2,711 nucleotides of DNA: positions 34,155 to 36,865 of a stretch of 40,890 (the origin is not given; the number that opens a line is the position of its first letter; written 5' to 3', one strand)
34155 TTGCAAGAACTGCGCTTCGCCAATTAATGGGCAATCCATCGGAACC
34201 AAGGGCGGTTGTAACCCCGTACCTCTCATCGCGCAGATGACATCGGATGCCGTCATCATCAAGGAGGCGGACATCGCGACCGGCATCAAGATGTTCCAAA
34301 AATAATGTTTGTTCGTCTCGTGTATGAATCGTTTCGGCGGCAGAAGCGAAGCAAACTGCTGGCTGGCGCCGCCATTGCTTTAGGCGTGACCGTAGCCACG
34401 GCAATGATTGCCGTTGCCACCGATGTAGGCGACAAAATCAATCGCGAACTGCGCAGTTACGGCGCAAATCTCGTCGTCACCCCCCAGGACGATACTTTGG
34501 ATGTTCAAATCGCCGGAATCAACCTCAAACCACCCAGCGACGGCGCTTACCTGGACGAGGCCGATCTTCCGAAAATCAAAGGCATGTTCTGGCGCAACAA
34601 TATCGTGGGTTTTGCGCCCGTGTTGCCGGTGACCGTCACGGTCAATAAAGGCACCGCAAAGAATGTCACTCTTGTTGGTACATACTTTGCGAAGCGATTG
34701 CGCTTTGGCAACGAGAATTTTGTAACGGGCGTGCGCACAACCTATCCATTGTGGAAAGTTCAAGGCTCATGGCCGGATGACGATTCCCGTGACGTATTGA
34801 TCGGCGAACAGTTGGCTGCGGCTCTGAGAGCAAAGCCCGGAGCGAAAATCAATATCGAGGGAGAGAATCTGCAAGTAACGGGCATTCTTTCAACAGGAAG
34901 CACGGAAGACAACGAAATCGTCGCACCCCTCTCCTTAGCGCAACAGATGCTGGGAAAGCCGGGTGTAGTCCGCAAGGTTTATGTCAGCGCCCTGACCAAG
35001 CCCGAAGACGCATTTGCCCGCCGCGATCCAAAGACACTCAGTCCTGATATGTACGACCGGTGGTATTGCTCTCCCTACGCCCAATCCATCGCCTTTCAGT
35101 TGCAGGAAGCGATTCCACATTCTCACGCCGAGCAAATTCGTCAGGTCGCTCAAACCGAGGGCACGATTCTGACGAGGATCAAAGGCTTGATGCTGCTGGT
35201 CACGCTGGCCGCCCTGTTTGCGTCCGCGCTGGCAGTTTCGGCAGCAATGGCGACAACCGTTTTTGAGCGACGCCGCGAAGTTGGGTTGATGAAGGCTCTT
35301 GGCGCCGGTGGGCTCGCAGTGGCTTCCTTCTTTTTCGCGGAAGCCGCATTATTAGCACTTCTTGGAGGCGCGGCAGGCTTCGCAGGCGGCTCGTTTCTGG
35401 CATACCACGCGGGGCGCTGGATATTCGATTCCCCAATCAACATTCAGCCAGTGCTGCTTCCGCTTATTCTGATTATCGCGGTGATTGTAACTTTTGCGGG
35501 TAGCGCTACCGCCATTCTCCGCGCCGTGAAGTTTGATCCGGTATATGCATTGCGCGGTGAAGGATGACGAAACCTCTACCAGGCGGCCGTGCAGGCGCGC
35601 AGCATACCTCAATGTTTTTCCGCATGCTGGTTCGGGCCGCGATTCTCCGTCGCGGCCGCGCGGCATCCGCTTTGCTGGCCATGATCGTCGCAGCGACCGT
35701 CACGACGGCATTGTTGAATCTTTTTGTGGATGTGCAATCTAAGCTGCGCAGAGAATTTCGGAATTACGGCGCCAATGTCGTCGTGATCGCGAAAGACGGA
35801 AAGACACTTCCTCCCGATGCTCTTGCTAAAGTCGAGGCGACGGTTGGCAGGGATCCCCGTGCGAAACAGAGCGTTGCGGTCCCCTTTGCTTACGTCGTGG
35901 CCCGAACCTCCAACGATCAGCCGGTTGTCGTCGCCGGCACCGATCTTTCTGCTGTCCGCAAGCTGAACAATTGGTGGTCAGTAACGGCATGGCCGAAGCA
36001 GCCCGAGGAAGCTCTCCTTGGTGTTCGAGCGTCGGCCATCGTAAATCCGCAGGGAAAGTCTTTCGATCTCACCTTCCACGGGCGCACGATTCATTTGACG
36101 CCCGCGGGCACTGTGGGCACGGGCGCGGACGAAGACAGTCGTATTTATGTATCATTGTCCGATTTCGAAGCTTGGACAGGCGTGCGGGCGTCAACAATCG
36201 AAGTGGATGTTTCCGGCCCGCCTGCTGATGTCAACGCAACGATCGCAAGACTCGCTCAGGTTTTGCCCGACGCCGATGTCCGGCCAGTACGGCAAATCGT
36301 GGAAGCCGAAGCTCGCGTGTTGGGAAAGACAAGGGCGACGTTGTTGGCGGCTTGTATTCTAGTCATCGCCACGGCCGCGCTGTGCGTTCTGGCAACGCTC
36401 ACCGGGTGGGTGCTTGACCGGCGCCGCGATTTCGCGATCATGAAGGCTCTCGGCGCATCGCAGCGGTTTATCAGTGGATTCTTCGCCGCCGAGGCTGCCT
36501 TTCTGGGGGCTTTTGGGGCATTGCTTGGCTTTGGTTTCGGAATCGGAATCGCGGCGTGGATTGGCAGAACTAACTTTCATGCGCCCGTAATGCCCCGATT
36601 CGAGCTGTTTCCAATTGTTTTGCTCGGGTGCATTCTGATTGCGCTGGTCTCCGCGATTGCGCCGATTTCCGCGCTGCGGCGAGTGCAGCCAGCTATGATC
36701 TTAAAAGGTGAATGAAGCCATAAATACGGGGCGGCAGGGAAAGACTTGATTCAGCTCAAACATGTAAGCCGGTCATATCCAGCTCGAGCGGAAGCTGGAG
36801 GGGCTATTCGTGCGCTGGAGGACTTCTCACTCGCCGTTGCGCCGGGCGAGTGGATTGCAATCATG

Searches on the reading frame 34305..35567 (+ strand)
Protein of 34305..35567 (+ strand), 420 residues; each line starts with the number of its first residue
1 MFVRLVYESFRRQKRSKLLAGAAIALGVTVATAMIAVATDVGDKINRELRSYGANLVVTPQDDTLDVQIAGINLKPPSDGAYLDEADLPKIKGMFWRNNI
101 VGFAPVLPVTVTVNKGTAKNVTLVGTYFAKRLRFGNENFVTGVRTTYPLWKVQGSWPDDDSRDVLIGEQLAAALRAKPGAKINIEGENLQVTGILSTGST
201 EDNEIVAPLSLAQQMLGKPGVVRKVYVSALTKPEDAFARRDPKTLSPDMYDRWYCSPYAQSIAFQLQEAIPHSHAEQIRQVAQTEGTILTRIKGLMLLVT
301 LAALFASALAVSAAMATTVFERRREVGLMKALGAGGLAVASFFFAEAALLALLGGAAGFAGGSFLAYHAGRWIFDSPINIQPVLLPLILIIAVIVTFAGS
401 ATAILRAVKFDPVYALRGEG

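Call 3: search_protein_families(library=pfam, proteins=[window:34305-35567:+], max_evalue=0.01)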
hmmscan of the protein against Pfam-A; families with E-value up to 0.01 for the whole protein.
window:34305-35567:+ (420 aa): 2 families
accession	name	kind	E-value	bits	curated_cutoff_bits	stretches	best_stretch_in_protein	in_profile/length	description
PF12704.14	MacB_PCD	-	1.7e-15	58.3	27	1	22-229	6-191/207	MacB-like periplasmic core domain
PF02687.27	FtsX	-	1.7e-12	47.9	25.5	1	299-412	3-120/120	FtsX-like permease C-terminal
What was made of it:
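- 34305..35567 (+): ABC permease 1, MacB-type (periplasmic core domain plus FtsX 4-TM); FetB-like. PF12704 E 1.7e-15, PF02687 E 1.7e-12 (call 3).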

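Call 4: search_protein_families(library=ncbifam, proteins=[window:34305-35567:+], max_evalue=0.01)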
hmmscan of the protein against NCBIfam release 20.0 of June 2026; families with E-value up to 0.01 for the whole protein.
window:34305-35567:+ (420 aa): 6 families
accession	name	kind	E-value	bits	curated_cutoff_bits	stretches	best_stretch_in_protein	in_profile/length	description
TIGR03434.1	ADOP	subfamily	2.9e-11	42.2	622.3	1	259-419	641-803/803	ADOP family duplicated permease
NF007826.0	PRK10535.1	equivalog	6.5e-07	28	966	1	290-417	519-646/648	macrolide ABC transporter ATP-binding protein/permease MacB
TIGR02212.1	lolCE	equivalog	1.8e-06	27.1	362.45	1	162-419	143-411/411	lipoprotein-releasing ABC transporter permease subunit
NF038347.1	FtsX_Gpos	exception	5.6e-06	25.9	225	1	289-360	166-235/296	permease-like cell division protein FtsX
NF038346.1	FtsX_actino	exception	2.7e-05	23.7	250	1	287-407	174-305/308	permease-like cell division protein FtsX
NF041854.1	ABC_perm_YbbP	equivalog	3.1e-05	22.1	999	1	261-399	652-791/806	putative ABC transporter permease subunit YbbP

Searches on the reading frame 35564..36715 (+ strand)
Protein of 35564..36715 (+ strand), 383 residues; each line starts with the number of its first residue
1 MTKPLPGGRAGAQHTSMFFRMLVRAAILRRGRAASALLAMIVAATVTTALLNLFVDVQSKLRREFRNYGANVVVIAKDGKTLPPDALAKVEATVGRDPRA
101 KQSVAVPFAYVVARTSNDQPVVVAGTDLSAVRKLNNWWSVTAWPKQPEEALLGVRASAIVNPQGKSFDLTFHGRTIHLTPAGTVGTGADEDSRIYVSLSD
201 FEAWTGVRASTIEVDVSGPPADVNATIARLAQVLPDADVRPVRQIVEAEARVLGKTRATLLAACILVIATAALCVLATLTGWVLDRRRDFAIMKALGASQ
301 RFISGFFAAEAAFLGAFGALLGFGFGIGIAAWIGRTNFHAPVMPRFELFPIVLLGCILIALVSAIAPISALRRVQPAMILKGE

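Call 3: search_protein_families(library=pfam, proteins=[window:35564-36715:+], max_evalue=0.01)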
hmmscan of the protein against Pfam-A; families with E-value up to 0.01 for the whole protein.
window:35564-36715:+ (383 aa): 2 families
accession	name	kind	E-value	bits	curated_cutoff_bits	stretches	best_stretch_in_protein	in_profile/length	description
PF02687.27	FtsX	-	6.7e-19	68.5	25.5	1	264-376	4-120/120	FtsX-like permease C-terminal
PF12704.14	MacB_PCD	-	3e-05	24.8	27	1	36-232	4-206/207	MacB-like periplasmic core domain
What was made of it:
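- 35564..36715 (+): ABC permease 2, MacB/FtsX-type; FetC-like. Its start overlaps the stop of permease 1 by 4 nt. PF02687 E 6.7e-19 (call 3).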

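Call 4: search_protein_families(library=ncbifam, proteins=[window:35564-36715:+], max_evalue=0.01)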
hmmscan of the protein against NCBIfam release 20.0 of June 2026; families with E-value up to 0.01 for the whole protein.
window:35564-36715:+ (383 aa): 10 families
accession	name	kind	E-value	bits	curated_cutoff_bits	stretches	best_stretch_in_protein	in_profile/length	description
TIGR02212.1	lolCE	equivalog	4.1e-09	35.9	362.45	1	257-335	266-344/411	lipoprotein-releasing ABC transporter permease subunit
TIGR03434.1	ADOP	subfamily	8.9e-09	34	622.3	1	220-381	231-400/803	ADOP family duplicated permease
TIGR00439.2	FtsX_Gneg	equivalog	1.1e-08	34.7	255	1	221-364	131-276/292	permease-like cell division protein FtsX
NF038347.1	FtsX_Gpos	exception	2.1e-08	33.9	225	1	238-323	149-234/296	permease-like cell division protein FtsX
NF038346.1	FtsX_actino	exception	3.8e-08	33.1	250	1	238-365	161-299/308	permease-like cell division protein FtsX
NF008357.0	PRK11146.1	exception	5.3e-08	32.1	439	1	257-330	269-342/414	lipoprotein-releasing ABC transporter permease subunit LolE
NF041854.1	ABC_perm_YbbP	equivalog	3.3e-07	28.6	999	1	225-369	652-797/806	putative ABC transporter permease subunit YbbP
TIGR02213.1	lolE_release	exception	5.6e-07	28.8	540.35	1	257-330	266-339/411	lipoprotein-releasing ABC transporter permease subunit LolE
TIGR01185.1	devC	equivalog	4.7e-06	25.8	290.35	1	219-379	216-379/380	ABC transporter permease DevC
NF008076.0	PRK10814.1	exception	9e-05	21.6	473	1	265-337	272-344/399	lipoprotein-releasing ABC transporter permease subunit LolC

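Call 78: search_dna_similar(query=window:35564-36712:+, collection=plasmids, mode=protein, max_evalue=0.00001, max_rows=12)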
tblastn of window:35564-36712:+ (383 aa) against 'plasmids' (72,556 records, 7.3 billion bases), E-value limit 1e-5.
Records with a match: 840; places in all: 1678; records where one place covers at least 80% of the query: 829.
Best place of each record, by identity: <60% 840.
By first word of the organism name: Escherichia 804; Klebsiella 20; Shigella 5; Salmonella 5; uncultured 2; Enterobacter 1; Citrobacter 1; Vibrio 1; Fusobacterium 1.
By predicted mobility (MOB-suite, as given by PLSDB): conjugative 699; mobilizable 106; non-mobilizable 35.
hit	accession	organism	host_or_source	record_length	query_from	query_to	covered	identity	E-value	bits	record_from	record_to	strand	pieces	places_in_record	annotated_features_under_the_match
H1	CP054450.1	Escherichia coli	Homo sapiens,whole organism,rectal swab ...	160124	45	383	89%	31.1%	2e-22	132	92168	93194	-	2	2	none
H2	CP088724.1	Escherichia coli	Homo sapiens,blood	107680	45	383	89%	30.9%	3e-27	120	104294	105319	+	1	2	none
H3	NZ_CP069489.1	Escherichia coli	Homo sapiens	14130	45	383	89%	30.9%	3e-27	120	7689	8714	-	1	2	FtsX-like permease family protein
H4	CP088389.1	Escherichia coli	Homo sapiens,blood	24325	45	383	89%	30.9%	3e-27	120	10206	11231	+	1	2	ABC transporter permease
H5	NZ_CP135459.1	Escherichia coli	Homo sapiens,bacterial culture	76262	45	383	89%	30.9%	4e-27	120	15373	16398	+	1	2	FtsX-like permease family protein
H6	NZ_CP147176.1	Klebsiella pneumoniae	Homo sapiens,sputum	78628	45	383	89%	30.9%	4e-27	120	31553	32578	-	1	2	FtsX-like permease family protein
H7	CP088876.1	Escherichia coli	Homo sapiens,blood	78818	45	383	89%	30.9%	4e-27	120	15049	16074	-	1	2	ABC transporter permease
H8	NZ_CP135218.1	Escherichia coli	Homo sapiens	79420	45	383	89%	30.9%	4e-27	120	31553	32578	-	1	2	FtsX-like permease family protein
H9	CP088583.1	Escherichia coli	Homo sapiens,blood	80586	45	383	89%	30.9%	4e-27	120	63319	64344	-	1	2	ABC transporter permease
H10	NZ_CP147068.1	Escherichia coli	environmental,hospital wastewater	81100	45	383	89%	30.9%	4e-27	120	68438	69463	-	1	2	FtsX-like permease family protein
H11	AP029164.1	Escherichia coli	-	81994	45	383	89%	30.9%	4e-27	120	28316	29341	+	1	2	ABC transporter permease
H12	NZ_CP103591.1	Escherichia coli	Homo sapiens,blood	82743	45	383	89%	30.9%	4e-27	120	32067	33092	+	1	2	FtsX-like permease family protein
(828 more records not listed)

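Call 79: get_annotated_region(hit=H5, flank=6000)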
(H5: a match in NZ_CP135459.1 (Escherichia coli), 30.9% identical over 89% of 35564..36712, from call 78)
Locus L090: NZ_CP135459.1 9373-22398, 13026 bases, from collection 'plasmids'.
description: Escherichia coli strain isolateI plasmid pIsolateI_A, complete sequence
organism: Escherichia coli (NCBI taxid 562)
taxonomy: Bacteria; Pseudomonadota; Gammaproteobacteria; Enterobacterales; Enterobacteriaceae; Escherichia; Escherichia coli
host: -; source: Homo sapiens,bacterial culture; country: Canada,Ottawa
typing (MOB-suite, as given by PLSDB): conjugative; replicon IncFIA,IncFIA,IncFII; relaxase MOBF; mating-pair formation MPF_Unknown
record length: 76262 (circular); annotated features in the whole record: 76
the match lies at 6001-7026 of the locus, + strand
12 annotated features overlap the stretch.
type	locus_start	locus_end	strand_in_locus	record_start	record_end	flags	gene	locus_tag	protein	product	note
CDS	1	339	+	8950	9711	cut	-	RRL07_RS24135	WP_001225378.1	Na(+)-translocating NADH-quinone reductase subunit C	-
CDS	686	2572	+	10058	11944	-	-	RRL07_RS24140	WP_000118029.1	FTR1 family protein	GO:0034755 - iron ion transmembrane transport [Evidence IEA]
CDS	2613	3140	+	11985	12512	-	-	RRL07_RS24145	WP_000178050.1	iron transporter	-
CDS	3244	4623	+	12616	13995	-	-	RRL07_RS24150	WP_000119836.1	Fe-S-containing protein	-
CDS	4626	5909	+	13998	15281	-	-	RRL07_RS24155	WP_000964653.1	ABC transporter permease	-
CDS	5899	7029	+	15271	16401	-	-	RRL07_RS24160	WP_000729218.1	FtsX-like permease family protein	-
CDS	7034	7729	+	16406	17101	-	-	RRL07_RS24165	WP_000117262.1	ABC transporter ATP-binding protein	-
CDS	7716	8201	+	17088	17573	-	-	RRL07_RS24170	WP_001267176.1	TlpA disulfide reductase family protein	-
CDS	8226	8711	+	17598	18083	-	-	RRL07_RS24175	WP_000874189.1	hypothetical protein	-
CDS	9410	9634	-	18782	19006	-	-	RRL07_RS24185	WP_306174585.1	hypothetical protein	-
CDS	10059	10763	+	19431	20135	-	-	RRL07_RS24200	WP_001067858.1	IS6-like element IS26 family transposase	-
CDS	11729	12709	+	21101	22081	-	-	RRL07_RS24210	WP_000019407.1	IS5-like element IS5 family transposase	-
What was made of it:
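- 35564..36715 (+): 31% identity over 89% of its length to the FtsX-like permease of the E. coli plasmid fet cluster (calls 78, 79).
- The FetD orthologue on E. coli plasmids works without any such clamp (call 79).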
